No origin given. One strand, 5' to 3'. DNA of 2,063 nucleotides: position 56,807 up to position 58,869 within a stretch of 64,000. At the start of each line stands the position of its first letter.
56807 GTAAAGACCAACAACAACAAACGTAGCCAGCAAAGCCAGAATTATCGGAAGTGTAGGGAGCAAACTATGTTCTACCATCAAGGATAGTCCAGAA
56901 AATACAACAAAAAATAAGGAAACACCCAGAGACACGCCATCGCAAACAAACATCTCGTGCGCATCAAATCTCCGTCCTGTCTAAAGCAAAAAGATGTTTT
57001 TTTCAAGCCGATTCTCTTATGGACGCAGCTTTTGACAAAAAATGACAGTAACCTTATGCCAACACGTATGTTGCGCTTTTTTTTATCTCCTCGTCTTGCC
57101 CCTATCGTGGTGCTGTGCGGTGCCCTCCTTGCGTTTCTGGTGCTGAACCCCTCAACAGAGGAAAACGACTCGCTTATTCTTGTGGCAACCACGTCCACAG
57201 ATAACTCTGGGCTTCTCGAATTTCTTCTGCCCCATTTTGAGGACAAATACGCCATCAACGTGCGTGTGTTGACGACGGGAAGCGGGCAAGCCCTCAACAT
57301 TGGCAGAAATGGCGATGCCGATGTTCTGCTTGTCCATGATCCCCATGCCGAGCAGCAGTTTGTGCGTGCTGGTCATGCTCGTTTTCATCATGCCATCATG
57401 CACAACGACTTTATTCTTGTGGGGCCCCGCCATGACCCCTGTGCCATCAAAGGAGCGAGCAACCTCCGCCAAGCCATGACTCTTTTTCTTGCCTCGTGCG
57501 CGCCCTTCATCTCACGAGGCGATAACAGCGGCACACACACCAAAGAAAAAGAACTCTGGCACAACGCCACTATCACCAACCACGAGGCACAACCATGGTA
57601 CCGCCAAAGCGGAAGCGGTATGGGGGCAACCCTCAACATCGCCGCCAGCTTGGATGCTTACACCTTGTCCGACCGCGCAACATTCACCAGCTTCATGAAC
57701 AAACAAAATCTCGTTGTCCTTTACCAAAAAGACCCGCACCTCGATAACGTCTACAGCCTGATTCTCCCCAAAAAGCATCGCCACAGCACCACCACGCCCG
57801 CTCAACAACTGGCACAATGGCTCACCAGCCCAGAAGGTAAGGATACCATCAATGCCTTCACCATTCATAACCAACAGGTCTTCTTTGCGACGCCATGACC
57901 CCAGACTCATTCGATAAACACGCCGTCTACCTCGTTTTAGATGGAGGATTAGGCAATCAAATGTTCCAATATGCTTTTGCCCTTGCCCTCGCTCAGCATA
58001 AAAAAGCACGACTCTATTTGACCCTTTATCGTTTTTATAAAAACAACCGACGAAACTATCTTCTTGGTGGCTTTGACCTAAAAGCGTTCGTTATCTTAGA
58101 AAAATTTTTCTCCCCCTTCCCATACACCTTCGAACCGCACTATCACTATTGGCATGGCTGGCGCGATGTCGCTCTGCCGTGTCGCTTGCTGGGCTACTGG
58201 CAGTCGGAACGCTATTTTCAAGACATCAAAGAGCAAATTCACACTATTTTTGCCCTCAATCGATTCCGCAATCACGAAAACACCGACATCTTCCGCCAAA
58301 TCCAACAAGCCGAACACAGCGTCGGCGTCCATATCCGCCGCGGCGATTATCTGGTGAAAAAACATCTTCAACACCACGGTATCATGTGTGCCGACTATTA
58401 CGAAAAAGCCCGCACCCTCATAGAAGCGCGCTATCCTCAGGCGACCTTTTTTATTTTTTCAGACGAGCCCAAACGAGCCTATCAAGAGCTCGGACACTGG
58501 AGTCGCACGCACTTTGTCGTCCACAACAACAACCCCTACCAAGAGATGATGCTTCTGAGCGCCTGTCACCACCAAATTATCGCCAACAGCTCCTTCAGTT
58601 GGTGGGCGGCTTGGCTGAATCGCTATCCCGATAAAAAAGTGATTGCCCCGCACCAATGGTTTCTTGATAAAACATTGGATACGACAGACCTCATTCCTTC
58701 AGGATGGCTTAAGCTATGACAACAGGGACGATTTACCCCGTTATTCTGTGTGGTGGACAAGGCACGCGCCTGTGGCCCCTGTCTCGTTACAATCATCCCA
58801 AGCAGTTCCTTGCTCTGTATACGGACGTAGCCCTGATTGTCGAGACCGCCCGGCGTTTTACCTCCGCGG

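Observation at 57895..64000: GDP-fucose biosynthesis plus three fucosyltransferase-like genes: a candidate Lewis/H-antigen-like glycan island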

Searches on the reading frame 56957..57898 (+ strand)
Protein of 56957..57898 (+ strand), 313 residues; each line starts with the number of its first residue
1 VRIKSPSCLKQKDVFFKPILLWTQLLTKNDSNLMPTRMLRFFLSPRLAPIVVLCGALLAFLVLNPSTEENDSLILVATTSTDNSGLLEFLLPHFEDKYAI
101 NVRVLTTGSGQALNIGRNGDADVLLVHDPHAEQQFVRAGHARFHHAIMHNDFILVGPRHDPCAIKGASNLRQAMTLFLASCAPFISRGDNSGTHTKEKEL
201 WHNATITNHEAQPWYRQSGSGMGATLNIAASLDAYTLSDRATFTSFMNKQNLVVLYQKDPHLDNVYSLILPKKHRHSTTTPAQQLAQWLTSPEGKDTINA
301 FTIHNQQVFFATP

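Call 6: search_protein_families(library=pfam, proteins=[window:56957-57898:+], max_evalue=0.01)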
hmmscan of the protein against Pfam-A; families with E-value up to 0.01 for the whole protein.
window:56957-57898:+ (313 aa): 4 families
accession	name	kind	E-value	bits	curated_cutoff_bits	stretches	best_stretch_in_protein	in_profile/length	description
PF12849.12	PBP_like_2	-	4.4e-35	122.2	27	1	67-293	3-267/267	PBP superfamily domain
PF13531.11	SBP_bac_11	-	4.2e-09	37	25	1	84-299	10-222/227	Bacterial extracellular solute-binding protein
PF01547.30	SBP_bac_1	-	0.0012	19.4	26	0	259-295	276-306/307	Bacterial extracellular solute-binding protein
PF03466.25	LysR_substrate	-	0.0026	17.6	28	1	75-289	10-204/209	LysR substrate binding domain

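Call 7: search_protein_families(library=ncbifam, proteins=[window:56957-57898:+], max_evalue=0.01)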
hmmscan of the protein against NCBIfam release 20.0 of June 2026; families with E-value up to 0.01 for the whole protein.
window:56957-57898:+ (313 aa): 1 family
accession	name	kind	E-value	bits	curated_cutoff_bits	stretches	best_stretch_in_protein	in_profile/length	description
NF041772.1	tung_bind_TupA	equivalog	4.9e-57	193.3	400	1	66-310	10-259/266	tungstate ABC transporter substrate-binding protein TupA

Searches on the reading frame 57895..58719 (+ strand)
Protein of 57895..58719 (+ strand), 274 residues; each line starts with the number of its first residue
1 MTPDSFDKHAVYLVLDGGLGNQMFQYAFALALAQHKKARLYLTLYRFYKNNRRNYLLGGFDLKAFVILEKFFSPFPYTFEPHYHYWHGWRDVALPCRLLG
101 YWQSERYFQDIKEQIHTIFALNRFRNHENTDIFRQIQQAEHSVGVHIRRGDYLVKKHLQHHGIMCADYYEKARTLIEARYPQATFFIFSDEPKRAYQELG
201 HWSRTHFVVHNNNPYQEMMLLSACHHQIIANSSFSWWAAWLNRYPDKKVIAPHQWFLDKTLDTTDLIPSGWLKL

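Call 6: search_protein_families(library=pfam, proteins=[window:57895-58719:+], max_evalue=0.01)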
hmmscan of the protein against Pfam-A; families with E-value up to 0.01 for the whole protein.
window:57895-58719:+ (274 aa): 1 family
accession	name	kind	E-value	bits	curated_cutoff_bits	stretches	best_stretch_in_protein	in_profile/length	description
PF01531.22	Glyco_transf_11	-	7.8e-27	94.7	23.9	1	18-255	40-278/298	Glycosyl transferase family 11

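Call 7: search_protein_families(library=ncbifam, proteins=[window:57895-58719:+], max_evalue=0.01)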
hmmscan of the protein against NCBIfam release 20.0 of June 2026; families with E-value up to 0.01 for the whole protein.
window:57895-58719:+ (274 aa): 0 families

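Call 26: search_solved_structures(query=window:57895-58719:+, max_evalue=1, show_alignments=2)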
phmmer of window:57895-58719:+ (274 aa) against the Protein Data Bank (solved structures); distinct sequences matched with E-value up to 1: 3.
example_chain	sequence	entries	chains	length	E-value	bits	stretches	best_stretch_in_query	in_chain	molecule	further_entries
3sib_A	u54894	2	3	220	0.086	15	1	206-263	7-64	URE3-BP sequence specific DNA binding protein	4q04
3sia_A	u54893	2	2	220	0.095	14.9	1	206-263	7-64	URE3-BP sequence specific DNA binding protein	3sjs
8hci_D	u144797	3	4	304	0.23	13.6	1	20-97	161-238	DUF692 family protein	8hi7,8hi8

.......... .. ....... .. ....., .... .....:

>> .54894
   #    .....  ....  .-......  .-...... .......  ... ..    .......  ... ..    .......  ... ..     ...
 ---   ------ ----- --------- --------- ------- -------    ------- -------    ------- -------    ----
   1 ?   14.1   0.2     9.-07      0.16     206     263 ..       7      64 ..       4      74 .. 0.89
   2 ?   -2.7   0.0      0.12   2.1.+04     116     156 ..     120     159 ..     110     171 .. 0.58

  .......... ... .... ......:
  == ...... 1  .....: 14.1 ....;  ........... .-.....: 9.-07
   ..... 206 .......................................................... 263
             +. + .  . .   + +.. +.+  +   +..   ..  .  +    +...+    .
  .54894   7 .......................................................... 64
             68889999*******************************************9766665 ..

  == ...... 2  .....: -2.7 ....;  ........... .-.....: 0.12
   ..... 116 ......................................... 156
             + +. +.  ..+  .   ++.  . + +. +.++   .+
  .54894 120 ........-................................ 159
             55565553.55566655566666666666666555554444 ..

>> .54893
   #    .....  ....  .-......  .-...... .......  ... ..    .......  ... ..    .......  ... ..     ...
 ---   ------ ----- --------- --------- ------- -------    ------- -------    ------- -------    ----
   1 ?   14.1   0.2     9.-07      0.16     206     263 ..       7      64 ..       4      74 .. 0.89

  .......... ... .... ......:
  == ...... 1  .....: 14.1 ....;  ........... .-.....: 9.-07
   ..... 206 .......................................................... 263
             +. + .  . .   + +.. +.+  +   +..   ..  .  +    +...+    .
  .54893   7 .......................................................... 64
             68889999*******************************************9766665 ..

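Call 61: find_homologous_proteins(query=window:57895-58719:+)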
Query window:57895-58719:+ (274 aa): 7999 proteins with E <= 0.001 among 8000 candidates; the best 120 are listed.
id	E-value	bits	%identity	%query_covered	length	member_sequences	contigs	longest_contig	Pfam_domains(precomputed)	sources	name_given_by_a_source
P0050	5.3e-192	654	100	100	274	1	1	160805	PF01531.23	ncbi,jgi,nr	ncbi:MAG: alpha-1,2-fucosyltransferase [Alphaproteobacteria bacterium GM202ARS2]|nr:alpha-1,2-fucosy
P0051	6.8e-113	395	63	100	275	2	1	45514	PF01531.23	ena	-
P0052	8.4e-57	210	40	93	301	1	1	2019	PF01531.23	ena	-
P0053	9.6e-57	210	39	99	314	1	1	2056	PF01531.23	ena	-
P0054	1.5e-54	203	42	96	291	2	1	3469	PF01531.23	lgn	-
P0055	4.6e-54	201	42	97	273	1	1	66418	PF01531.23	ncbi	ncbi:MAG: alpha-1,2-fucosyltransferase [Acidobacteriota bacterium]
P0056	7.5e-54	201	40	94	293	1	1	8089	PF01531.23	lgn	-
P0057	3.4e-53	199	38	98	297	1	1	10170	PF01531.23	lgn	-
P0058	6.2e-53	198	40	94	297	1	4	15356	PF01531.23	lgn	-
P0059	8.2e-53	197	40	96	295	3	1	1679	PF01531.23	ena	-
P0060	2.4e-52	196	41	95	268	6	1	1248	PF01531.23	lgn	-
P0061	2.9e-52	196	40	95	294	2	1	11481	PF01531.23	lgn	-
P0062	9.8e-52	194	41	96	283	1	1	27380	PF01531.23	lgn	-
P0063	1.2e-51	193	40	95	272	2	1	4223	PF01531.23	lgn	-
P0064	1.5e-51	193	39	96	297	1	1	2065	PF01531.23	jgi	-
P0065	2.8e-51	192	39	95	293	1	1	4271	PF01531.23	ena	-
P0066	2.9e-51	192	37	96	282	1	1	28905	PF01531.23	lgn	-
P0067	3.0e-51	192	41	95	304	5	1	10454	PF01531.23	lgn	-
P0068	3.5e-51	192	40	95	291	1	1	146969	PF01531.23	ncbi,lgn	-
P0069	4.6e-51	192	39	95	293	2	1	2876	PF01531.23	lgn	-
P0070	4.8e-51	192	39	95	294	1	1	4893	PF01531.23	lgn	-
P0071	5.5e-51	191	41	96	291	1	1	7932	PF01531.23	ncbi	-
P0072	5.8e-51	191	39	96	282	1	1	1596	PF01531.23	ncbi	-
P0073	8.1e-51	191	40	95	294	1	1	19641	PF01531.23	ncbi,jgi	jgi:hypothetical protein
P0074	1.8e-50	190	39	97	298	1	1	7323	PF01531.23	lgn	-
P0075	2.1e-50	189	38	96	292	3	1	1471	PF01531.23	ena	-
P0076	2.4e-50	189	36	95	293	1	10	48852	PF01531.23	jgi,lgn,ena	jgi:hypothetical protein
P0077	2.4e-50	189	39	96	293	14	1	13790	PF01531.23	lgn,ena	-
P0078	2.7e-50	189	38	97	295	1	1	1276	PF01531.23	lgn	-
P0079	3.4e-50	189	40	95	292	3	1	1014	PF01531.23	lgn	-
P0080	3.4e-50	189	39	96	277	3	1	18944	PF01531.23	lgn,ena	-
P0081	3.7e-50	189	41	97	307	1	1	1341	PF01531.23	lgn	-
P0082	3.7e-50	189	38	96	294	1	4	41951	PF01531.23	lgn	-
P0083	4.0e-50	188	38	96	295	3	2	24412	PF01531.23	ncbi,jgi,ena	jgi:hypothetical protein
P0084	4.5e-50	188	36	94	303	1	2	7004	PF01531.23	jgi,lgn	-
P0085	4.6e-50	188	37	96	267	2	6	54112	PF01531.23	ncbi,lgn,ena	-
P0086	4.7e-50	188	39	96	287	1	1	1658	PF01531.23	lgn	-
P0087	4.7e-50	188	38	95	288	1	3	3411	PF01531.23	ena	-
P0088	5.2e-50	188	38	94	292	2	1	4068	PF01531.23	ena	-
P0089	5.4e-50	188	39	96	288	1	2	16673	PF01531.23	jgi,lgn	jgi:hypothetical protein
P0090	5.8e-50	188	40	96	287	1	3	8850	PF01531.23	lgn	-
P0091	6.2e-50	188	39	95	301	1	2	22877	PF01531.23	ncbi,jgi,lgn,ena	-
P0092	6.3e-50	188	40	94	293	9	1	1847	PF01531.23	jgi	jgi:hypothetical protein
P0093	6.5e-50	188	39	95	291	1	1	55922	PF01531.23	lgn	-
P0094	6.6e-50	188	38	94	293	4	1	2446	PF01531.23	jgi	-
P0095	7.6e-50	188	38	96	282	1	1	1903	PF01531.23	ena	-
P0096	8.7e-50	187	40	94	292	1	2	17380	PF01531.23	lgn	-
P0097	8.7e-50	187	39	96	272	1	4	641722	PF01531.23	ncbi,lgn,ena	-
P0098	9.7e-50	187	39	94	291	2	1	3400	PF01531.23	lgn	-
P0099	1.1e-49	187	39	96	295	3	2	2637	PF01531.23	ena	-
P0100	1.2e-49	187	40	95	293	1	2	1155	PF01531.23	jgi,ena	jgi:hypothetical protein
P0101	1.3e-49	187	39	96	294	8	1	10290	PF01531.23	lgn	-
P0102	1.4e-49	187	38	96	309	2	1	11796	PF01531.23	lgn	-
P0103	1.6e-49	187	40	95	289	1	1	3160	PF01531.23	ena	-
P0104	1.7e-49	186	38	95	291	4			PF01531.23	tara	tara:strand:- start:13082 stop:13957 length:876 start_codon:yes stop_codon:yes gene_type:complete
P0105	1.8e-49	186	42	97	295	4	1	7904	PF01531.23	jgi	jgi:hypothetical protein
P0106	2.4e-49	186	38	96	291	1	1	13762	PF01531.23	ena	-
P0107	2.4e-49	186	37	94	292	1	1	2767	PF01531.23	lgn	-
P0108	3.0e-49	186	37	97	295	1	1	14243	PF01531.23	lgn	-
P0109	3.6e-49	185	38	95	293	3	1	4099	PF01531.23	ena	-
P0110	3.8e-49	185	39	95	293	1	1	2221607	PF01531.23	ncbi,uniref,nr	ncbi:glycosyl transferase family 11 [Polynucleobacter asymbioticus]|uniref:alpha-1,2-fucosyltransfer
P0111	3.9e-49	185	37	96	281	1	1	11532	PF01531.23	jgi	-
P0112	4.2e-49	185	39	95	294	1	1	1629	PF01531.23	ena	-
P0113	4.2e-49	185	41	94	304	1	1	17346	PF01531.23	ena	-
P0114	4.3e-49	185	39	95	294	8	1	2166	PF01531.23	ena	-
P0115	4.3e-49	185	40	94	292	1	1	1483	PF01531.23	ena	-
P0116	4.4e-49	185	40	95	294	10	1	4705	PF01531.23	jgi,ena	jgi:hypothetical protein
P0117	4.6e-49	185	39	96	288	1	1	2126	PF01531.23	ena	-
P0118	4.6e-49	185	41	95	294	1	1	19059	PF01531.23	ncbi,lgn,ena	-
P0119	5.0e-49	185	40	95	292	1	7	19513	PF01531.23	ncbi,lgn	-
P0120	5.1e-49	185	39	95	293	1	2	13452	PF01531.23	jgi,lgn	jgi:hypothetical protein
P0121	5.6e-49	185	38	96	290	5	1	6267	PF01531.23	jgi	-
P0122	6.0e-49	185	38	94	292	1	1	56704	PF01531.23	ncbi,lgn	-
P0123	6.2e-49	185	39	96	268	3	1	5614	PF01531.23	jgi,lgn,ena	-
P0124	6.2e-49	185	40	96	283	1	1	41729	PF01531.23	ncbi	ncbi:MAG: alpha-1,2-fucosyltransferase [Bdellovibrionales bacterium]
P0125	6.3e-49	185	40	94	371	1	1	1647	PF13506.14,PF13641.13,PF01531.23,PF00535.33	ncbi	-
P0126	7.1e-49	184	38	94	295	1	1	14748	PF01531.23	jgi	jgi:hypothetical protein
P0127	7.2e-49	184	38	94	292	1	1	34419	PF01531.23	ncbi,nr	ncbi:alpha-1,2-fucosyltransferase [Burkholderiaceae bacterium]|nr:alpha-1,2-fucosyltransferase [Burk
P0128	7.8e-49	184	38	97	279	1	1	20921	PF01531.23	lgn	-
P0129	7.9e-49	184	41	94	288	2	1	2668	PF01531.23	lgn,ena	-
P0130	8.6e-49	184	39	96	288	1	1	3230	PF01531.23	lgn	-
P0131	9.0e-49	184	36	96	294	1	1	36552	PF01531.23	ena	-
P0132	9.6e-49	184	39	94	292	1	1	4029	PF01531.23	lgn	-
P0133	9.9e-49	184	38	96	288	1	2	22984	PF01531.23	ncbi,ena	-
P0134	9.9e-49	184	36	94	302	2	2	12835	PF01531.23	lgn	-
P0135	1.0e-48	184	40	94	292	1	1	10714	PF01531.23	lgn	-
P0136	1.1e-48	184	38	94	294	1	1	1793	PF01531.23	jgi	jgi:hypothetical protein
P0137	1.1e-48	184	41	96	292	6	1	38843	PF01531.23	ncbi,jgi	jgi:hypothetical protein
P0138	1.2e-48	184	38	96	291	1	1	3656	PF01531.23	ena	-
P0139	1.2e-48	184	36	95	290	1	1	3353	PF01531.23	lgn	-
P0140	1.3e-48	184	37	94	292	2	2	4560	PF01531.23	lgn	-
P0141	1.3e-48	184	39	94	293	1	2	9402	PF01531.23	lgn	-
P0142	1.3e-48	184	38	96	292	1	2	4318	PF01531.23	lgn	-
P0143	1.4e-48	183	38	94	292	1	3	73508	PF01531.23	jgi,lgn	jgi:Glycosyl transferase family 11.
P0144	1.4e-48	183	39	94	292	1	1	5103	PF01531.23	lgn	-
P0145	1.4e-48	183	39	96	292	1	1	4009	PF01531.23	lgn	-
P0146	1.5e-48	183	38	94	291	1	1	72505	PF01531.23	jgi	jgi:hypothetical protein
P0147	1.6e-48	183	39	95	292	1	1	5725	PF01531.23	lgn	-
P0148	1.6e-48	183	40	96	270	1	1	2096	PF01531.23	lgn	-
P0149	1.7e-48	183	37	95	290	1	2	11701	PF01531.23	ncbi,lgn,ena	ncbi:MAG: alpha-1,2-fucosyltransferase [Candidatus Falkowbacteria bacterium]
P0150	1.7e-48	183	36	97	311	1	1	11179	PF01531.23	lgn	-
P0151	1.7e-48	183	39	96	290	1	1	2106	PF01531.23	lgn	-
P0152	1.7e-48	183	37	95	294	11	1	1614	PF01531.23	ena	-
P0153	1.8e-48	183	39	96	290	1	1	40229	PF01531.23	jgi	jgi:hypothetical protein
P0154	1.8e-48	183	37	95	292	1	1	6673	PF01531.23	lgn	-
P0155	1.8e-48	183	39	95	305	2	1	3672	PF01531.23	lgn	-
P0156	1.8e-48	183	38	94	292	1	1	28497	PF01531.23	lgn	-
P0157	1.9e-48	183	39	96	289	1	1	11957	PF01531.23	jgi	jgi:hypothetical protein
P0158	1.9e-48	183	37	94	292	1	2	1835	PF01531.23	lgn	-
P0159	1.9e-48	183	39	97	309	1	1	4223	PF01531.23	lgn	-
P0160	1.9e-48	183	37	94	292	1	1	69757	PF01531.23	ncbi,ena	-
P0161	2.0e-48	183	38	92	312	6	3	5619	PF01531.23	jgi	jgi:hypothetical protein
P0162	2.1e-48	183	38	95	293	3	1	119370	PF01531.23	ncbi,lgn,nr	ncbi:MAG: alpha-1,2-fucosyltransferase [Sulfuriferula sp.]|nr:alpha-1,2-fucosyltransferase [Sulfurif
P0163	2.1e-48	183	37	96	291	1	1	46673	PF01531.23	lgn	-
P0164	2.1e-48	183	39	96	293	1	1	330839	PF01531.23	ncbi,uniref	ncbi:alpha-1,2-fucosyltransferase [Thiobacter aerophilum]|uniref:Alpha-1,2-fucosyltransferase n=1 Ta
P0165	2.1e-48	183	38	94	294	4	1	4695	PF01531.23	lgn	-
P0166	2.1e-48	183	37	96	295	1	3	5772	PF01531.23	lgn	-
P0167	2.1e-48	183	40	95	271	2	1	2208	PF01531.23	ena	-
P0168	2.2e-48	183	40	96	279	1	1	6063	PF01531.23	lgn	-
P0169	2.2e-48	183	37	96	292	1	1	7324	PF01531.23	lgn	-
